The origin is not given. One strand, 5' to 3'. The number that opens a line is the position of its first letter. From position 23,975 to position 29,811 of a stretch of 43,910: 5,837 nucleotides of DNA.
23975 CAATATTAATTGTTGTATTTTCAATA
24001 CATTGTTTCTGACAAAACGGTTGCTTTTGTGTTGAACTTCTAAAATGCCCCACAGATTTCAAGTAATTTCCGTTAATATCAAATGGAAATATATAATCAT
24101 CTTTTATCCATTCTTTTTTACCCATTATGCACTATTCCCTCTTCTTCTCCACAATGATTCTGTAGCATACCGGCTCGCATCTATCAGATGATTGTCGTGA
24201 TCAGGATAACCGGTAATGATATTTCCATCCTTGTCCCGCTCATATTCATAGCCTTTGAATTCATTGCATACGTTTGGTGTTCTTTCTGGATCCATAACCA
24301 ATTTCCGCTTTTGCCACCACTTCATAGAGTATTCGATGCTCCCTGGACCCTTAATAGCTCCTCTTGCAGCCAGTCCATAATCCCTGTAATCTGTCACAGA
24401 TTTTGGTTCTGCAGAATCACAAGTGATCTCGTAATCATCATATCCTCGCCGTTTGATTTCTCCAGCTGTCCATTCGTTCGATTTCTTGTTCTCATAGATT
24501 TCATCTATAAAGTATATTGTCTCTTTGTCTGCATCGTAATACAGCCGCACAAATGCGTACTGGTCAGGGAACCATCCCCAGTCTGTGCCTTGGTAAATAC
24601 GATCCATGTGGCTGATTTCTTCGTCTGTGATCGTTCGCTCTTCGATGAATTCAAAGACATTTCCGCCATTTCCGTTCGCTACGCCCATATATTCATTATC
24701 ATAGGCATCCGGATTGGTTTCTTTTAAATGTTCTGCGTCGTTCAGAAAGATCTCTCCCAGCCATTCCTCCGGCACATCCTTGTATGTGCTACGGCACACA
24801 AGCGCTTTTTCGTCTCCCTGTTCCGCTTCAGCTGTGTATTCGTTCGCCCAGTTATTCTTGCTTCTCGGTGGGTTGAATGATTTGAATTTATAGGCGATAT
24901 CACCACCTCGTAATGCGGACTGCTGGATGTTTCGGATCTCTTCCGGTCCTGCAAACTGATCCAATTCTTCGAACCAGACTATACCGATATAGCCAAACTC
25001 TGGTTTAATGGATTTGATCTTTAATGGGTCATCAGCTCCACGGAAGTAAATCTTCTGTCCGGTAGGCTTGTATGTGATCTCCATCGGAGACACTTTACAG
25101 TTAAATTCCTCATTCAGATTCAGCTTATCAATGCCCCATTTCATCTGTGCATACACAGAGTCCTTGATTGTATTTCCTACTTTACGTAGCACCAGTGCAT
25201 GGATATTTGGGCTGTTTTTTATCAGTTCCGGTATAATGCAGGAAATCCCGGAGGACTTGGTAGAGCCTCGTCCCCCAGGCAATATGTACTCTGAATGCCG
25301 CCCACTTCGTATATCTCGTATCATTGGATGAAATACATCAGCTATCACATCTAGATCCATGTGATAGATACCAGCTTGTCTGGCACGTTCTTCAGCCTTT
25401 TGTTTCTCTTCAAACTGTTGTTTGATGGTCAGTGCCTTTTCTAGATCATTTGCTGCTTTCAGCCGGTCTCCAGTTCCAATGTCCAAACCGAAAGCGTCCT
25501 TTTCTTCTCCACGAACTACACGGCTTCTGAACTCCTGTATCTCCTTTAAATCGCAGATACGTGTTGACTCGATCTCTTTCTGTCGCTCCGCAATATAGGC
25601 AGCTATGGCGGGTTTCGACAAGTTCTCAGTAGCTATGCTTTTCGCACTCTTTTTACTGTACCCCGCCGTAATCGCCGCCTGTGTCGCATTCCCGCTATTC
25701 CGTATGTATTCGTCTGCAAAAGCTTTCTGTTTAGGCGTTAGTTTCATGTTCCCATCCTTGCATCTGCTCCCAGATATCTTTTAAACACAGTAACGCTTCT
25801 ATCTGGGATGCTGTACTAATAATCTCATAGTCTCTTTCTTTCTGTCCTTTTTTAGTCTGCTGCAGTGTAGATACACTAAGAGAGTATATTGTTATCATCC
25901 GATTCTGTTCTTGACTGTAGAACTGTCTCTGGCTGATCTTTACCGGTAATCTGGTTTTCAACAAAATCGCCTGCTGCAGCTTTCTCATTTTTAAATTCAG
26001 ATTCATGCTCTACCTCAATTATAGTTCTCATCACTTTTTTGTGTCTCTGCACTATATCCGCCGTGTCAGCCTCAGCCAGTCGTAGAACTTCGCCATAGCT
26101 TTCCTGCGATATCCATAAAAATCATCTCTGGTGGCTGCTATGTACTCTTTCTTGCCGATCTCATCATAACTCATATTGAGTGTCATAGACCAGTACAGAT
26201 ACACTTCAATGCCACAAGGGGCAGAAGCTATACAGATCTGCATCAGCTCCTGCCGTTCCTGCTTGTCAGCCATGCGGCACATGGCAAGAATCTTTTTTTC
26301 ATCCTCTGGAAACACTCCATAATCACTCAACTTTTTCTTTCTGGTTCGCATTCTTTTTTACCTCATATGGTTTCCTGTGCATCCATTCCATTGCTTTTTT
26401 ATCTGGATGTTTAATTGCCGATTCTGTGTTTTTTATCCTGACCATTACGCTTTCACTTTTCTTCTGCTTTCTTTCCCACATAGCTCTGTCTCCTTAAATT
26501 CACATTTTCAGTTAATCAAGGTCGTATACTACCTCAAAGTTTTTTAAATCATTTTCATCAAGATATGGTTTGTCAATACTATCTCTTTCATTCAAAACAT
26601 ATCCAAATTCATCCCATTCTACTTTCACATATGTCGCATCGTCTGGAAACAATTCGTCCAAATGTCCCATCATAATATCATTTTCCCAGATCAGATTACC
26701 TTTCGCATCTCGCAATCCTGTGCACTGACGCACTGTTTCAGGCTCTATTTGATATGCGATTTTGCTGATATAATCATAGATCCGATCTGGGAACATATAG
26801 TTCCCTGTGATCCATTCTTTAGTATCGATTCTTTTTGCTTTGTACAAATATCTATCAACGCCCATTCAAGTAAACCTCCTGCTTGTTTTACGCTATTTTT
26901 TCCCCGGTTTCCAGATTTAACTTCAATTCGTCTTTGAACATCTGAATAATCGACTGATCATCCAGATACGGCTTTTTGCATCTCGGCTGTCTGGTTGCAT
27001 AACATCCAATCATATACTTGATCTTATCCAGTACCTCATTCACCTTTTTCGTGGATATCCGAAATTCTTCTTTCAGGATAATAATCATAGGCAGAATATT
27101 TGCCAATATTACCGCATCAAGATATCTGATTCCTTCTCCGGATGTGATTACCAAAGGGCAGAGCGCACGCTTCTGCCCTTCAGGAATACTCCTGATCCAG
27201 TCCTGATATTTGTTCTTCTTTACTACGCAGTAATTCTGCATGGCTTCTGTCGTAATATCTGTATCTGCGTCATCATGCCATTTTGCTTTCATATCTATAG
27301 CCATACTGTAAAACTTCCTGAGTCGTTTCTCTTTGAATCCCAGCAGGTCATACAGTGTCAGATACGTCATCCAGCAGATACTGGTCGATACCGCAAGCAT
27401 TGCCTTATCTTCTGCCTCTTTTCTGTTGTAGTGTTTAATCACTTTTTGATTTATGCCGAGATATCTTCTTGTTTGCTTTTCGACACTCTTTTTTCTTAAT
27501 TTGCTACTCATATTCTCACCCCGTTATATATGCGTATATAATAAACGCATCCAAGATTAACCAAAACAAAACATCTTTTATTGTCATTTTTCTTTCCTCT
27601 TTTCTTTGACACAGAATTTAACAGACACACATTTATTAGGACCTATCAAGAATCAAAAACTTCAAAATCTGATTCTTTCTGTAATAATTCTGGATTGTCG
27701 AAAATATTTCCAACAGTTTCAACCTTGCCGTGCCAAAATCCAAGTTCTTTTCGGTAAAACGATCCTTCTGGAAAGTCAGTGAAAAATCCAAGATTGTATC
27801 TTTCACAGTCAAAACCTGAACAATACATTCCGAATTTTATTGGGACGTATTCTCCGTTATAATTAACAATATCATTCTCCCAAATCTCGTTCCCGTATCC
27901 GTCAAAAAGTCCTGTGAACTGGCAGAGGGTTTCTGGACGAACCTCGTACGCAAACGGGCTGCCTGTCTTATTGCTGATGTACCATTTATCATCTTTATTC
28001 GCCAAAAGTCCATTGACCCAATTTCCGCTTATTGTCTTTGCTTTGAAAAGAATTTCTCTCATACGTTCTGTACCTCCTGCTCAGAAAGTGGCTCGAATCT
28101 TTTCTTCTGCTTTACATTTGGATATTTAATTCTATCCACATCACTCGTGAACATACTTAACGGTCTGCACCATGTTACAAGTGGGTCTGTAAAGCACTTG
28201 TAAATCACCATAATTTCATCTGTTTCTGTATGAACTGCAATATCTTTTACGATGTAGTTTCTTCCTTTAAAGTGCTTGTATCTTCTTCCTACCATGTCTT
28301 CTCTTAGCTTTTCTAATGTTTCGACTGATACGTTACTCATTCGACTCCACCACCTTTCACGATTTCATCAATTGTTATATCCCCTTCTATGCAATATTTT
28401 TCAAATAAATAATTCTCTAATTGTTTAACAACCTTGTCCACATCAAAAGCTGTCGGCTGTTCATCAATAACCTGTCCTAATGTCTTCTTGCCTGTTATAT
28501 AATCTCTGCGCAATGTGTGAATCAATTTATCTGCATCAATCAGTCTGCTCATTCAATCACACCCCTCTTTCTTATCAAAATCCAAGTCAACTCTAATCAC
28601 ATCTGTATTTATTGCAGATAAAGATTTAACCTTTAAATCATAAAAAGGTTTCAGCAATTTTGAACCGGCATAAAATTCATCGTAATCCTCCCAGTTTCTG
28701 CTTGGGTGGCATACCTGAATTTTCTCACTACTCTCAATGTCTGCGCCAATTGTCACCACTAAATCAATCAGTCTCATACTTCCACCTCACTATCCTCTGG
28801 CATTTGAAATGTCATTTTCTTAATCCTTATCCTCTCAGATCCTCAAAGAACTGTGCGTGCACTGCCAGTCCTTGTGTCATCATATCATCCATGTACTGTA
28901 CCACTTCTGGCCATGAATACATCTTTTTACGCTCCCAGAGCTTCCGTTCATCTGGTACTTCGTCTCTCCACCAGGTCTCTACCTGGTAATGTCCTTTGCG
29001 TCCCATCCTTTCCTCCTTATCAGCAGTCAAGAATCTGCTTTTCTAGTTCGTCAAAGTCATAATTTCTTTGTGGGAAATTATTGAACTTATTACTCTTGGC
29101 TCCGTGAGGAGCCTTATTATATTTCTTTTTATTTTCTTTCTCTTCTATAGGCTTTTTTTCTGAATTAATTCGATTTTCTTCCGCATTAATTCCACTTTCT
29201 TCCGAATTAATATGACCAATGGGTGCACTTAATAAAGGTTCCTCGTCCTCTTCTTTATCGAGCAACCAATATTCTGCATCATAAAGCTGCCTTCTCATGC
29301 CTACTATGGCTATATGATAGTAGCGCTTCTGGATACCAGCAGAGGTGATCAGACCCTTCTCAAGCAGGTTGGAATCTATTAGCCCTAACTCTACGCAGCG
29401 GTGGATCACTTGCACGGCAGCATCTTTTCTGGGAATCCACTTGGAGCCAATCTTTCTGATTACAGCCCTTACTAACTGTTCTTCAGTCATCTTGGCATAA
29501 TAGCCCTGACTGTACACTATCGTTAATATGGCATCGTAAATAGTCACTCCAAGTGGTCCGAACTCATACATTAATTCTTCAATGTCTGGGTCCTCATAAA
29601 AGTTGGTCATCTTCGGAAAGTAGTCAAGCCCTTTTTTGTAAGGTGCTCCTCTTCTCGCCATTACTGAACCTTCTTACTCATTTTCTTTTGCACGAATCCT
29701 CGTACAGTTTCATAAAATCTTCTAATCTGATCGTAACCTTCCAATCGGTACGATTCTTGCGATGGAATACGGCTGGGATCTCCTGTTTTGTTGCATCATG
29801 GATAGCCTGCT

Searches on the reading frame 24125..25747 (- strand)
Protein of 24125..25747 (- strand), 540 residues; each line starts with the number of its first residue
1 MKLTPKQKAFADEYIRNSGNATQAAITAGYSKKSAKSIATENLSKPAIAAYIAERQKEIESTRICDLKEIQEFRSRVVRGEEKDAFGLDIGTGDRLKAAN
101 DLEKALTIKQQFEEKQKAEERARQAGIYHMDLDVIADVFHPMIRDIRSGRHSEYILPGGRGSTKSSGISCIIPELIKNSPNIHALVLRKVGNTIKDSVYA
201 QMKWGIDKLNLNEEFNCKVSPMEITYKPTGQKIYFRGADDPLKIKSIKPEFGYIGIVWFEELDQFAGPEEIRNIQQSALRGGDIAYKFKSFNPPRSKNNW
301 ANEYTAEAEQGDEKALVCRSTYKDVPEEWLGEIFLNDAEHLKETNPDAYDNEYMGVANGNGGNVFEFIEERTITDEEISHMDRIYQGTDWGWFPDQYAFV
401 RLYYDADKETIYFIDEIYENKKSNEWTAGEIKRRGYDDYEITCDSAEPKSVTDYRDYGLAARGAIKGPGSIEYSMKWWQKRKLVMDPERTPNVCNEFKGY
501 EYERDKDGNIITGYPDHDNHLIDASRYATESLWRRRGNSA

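Call 6: search_protein_families(library=pfam, proteins=[window:24125-25747:-], max_evalue=0.01)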
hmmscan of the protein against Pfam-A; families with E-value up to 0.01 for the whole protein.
window:24125-25747:- (540 aa): 4 families
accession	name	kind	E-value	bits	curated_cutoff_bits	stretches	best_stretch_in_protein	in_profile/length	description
PF04466.19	Terminase_3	-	6.1e-39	134.1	23.2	1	153-355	4-200/201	Phage terminase large subunit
PF03592.21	Terminase_2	-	1.4e-26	94.2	26.1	1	3-123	1-125/141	Terminase small subunit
PF17288.8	Terminase_3C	-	2e-13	51.5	26.7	1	389-530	1-154/155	Terminase RNAseH like domain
PF03237.21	Terminase_6N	-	1.1e-05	25.7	22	1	228-370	74-213/215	Terminase large subunit, T4likevirus-type, N-terminal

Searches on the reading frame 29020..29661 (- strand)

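Call 41: search_protein_families(library=phrogs, proteins=[window:29020-29661:-], max_evalue=0.0001)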
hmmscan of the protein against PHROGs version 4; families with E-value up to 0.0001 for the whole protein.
window:29020-29661:- (213 aa): 3 families
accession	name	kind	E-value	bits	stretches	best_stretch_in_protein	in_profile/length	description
phrog_2562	-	DNA, RNA and nucleotide metabolism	2e-38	133.8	1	5-185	2-178/290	replication initiation protein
phrog_20437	-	DNA, RNA and nucleotide metabolism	1.2e-25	91.4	1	7-190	4-186/212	DNA replication initiation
phrog_16706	-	DNA, RNA and nucleotide metabolism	1e-13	52.8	1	7-147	4-140/266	replisome organizer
